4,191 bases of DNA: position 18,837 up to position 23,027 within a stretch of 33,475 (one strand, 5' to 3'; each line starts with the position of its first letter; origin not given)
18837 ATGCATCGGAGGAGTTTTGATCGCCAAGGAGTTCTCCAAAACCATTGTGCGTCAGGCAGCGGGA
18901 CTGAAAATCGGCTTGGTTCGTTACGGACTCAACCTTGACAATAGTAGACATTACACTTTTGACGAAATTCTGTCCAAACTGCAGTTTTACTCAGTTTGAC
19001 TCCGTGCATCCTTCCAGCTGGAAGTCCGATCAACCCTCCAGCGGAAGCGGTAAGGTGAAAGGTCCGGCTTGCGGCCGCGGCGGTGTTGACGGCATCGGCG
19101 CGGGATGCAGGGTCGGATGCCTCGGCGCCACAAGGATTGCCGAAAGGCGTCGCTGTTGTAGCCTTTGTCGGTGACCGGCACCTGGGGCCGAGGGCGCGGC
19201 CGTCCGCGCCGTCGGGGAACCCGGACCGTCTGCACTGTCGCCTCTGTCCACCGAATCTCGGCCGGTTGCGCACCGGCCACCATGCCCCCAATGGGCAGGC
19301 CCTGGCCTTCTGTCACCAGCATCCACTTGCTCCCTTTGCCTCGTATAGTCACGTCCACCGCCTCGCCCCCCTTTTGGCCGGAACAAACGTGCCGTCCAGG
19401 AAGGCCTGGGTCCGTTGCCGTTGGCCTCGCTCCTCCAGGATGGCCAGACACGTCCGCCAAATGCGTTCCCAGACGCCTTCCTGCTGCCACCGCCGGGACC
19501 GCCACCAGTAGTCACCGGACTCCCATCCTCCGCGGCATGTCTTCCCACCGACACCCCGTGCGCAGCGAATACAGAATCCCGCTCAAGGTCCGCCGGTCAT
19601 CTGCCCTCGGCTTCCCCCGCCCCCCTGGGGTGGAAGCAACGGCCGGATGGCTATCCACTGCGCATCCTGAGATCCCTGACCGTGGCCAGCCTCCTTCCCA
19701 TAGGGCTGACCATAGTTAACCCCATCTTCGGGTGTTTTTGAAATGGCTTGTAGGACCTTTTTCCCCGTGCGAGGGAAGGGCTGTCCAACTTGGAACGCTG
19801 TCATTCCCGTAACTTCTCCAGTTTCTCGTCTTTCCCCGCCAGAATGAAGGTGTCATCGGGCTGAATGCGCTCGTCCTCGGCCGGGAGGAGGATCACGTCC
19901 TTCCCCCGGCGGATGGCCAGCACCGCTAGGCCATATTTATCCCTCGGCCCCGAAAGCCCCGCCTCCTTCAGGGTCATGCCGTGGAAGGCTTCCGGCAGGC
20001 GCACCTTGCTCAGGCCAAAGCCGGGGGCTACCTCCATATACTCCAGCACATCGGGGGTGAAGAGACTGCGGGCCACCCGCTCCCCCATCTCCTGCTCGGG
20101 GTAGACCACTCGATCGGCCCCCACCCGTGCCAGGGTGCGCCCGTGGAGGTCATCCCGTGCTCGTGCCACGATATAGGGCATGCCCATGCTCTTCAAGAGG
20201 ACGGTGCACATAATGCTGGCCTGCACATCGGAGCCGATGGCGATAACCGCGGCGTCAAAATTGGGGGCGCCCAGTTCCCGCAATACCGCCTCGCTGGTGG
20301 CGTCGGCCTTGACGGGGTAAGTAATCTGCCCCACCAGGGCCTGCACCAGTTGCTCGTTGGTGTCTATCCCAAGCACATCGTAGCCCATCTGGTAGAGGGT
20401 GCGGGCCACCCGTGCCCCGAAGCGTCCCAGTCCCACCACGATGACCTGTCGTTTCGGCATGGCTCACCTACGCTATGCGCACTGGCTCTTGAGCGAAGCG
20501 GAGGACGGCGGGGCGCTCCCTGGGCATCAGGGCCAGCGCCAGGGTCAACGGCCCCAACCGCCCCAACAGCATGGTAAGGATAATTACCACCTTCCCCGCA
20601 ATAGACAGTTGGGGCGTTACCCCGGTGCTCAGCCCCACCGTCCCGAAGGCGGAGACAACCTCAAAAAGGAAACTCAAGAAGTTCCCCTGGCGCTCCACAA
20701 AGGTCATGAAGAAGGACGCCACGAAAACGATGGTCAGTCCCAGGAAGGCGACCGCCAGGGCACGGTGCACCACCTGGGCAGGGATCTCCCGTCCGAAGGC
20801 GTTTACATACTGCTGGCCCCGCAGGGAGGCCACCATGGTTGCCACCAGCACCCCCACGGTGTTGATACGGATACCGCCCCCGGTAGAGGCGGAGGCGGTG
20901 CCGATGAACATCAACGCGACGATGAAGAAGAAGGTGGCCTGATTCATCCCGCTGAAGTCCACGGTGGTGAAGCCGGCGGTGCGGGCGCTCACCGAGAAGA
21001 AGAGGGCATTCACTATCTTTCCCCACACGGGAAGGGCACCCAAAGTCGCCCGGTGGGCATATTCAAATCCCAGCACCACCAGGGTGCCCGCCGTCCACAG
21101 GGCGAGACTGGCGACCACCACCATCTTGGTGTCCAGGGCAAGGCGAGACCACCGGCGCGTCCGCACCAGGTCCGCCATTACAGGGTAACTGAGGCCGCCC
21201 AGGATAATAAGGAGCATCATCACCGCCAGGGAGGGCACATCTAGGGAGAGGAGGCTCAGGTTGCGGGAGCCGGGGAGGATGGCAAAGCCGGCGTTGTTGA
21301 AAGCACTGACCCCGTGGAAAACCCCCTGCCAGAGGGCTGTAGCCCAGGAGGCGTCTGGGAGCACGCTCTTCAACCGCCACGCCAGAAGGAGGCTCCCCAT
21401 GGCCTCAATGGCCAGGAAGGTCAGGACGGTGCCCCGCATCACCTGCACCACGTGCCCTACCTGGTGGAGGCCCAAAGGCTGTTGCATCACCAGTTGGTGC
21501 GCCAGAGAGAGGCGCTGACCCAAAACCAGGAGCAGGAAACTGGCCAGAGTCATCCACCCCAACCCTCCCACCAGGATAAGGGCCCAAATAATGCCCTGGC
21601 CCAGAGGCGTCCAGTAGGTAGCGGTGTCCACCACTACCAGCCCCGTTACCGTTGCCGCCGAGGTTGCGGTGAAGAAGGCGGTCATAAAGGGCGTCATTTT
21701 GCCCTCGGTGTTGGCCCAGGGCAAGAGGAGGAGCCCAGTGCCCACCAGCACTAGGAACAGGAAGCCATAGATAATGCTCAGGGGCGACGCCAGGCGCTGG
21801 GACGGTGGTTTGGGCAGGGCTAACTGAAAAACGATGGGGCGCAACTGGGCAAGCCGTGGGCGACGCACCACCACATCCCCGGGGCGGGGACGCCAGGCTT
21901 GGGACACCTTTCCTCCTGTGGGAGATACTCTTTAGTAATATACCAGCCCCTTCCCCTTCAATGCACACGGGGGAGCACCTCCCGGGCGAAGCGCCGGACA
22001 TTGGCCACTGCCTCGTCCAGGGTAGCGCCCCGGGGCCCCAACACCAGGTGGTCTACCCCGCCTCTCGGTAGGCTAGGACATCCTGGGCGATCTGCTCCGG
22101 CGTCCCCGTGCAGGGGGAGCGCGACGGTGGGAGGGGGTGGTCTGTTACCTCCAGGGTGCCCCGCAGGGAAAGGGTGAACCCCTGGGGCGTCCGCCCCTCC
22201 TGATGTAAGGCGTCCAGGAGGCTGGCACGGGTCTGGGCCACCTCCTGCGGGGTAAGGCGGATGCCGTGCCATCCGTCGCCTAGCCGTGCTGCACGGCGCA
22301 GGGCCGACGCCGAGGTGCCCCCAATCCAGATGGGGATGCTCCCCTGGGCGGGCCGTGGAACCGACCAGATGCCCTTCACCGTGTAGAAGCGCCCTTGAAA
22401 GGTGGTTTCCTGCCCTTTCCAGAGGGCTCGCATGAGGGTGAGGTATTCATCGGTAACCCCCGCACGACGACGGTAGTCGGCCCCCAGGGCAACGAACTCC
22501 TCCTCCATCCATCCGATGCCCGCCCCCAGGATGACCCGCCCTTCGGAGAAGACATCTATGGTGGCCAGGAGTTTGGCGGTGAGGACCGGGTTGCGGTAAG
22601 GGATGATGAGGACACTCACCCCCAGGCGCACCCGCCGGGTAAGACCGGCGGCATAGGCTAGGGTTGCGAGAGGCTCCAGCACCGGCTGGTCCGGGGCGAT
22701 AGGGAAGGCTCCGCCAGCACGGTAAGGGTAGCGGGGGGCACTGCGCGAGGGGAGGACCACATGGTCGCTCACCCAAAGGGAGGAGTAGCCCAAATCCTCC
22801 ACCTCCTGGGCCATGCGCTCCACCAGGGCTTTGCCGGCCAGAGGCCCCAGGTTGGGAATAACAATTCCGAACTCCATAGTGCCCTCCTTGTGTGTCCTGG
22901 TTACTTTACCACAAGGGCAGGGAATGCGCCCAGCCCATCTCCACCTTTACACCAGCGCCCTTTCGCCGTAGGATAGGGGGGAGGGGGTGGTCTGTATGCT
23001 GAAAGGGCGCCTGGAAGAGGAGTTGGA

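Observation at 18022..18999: Low-GC island gene: EVE/PUA-like reader fused to a NucS-like PD-(D/E)xK nuclease, a candidate single-protein modification-dependent defence system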

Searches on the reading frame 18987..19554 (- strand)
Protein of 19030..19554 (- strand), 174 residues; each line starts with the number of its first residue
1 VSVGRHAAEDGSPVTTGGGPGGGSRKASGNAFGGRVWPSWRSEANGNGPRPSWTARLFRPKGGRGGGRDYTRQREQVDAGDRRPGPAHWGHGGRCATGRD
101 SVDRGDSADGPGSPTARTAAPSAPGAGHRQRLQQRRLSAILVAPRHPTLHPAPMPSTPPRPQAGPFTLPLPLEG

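Call 3: search_protein_families(library=pfam, proteins=[window:18987-19505:-, window:19030-19554:-], max_evalue=1)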
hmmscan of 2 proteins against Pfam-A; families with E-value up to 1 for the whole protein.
window:18987-19505:- (172 aa): 2 families
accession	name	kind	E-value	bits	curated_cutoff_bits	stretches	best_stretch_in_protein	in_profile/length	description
PF13586.12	DDE_Tnp_1_2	-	1.3e-06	29.2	29.2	1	112-165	3-55/86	Transposase DDE domain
PF01609.27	DDE_Tnp_1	-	0.11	12.6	23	1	57-145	34-128/200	Transposase DDE domain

window:19030-19554:- (174 aa): 0 families

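Call 5: search_protein_families(library=ncbifam, proteins=[window:18987-19505:-], max_evalue=1)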
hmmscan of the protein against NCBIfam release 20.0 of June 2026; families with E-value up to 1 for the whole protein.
window:18987-19505:- (172 aa): 4 families
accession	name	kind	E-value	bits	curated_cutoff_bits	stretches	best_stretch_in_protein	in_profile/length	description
NF033580.1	transpos_IS5_3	equivalog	2.9e-18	66.3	110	1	44-164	109-227/258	IS5 family transposase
NF033579.1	transpos_IS5_2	equivalog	0.00084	18.9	140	1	111-146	186-221/289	IS5 family transposase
NF033581.1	transpos_IS5_4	equivalog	0.06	12.7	140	1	112-142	197-227/285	IS5 family transposase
NF033551.1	transpos_IS1182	equivalog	0.067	12.1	270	1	105-160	310-364/488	IS1182 family transposase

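Call 87: search_protein_families(library=pfam, proteins=[window:19030-19554:-, window:18987-19505:-], max_evalue=0.001)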
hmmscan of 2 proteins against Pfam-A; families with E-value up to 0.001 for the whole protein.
window:19030-19554:- (174 aa): 0 families

window:18987-19505:- (172 aa): 1 family
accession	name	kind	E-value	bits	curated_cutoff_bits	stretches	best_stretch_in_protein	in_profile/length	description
PF13586.12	DDE_Tnp_1_2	-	1.3e-06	29.2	29.2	1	112-165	3-55/86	Transposase DDE domain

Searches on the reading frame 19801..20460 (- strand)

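Call 87: search_protein_families(library=pfam, proteins=[window:19801-20460:-], max_evalue=0.001)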
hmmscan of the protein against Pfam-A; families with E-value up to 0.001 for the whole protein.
window:19801-20460:- (219 aa): 5 families
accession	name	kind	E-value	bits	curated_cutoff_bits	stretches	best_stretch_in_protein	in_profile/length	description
PF02254.24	TrkA_N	-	5.6e-29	101.2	23.8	1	6-121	1-116/116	TrkA-N domain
PF02080.26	TrkA_C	-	1.1e-10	41.7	27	1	156-219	9-68/71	TrkA-C domain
PF02826.25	2-Hacid_dh_C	-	0.00032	20.6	25.1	1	3-38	36-71/178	D-isomer specific 2-hydroxyacid dehydrogenase, NAD binding domain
PF03446.21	NAD_binding_2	-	0.00037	21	21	1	6-69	2-57/161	NAD binding domain of 6-phosphogluconate dehydrogenase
PF02737.24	3HCDH_N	-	0.00097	19.5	22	0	5-57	1-53/180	3-hydroxyacyl-CoA dehydrogenase, NAD binding domain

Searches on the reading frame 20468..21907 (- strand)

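Call 87: search_protein_families(library=pfam, proteins=[window:20468-21907:-], max_evalue=0.001)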
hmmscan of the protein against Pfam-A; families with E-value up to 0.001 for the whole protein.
window:20468-21907:- (479 aa): 1 family
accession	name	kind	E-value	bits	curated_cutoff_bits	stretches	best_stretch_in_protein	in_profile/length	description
PF02386.22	TrkH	-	1.3e-53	182.7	27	1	68-460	57-490/502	Cation transport protein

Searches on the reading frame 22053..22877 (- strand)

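Call 87: search_protein_families(library=pfam, proteins=[window:22053-22877:-], max_evalue=0.001)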
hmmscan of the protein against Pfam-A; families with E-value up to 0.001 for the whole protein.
window:22053-22877:- (274 aa): 1 family
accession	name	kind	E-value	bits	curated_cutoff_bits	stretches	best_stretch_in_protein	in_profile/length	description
PF00296.26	Bac_luciferase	-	2.2e-52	178.8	27.9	1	1-246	1-232/314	Luciferase-like monooxygenase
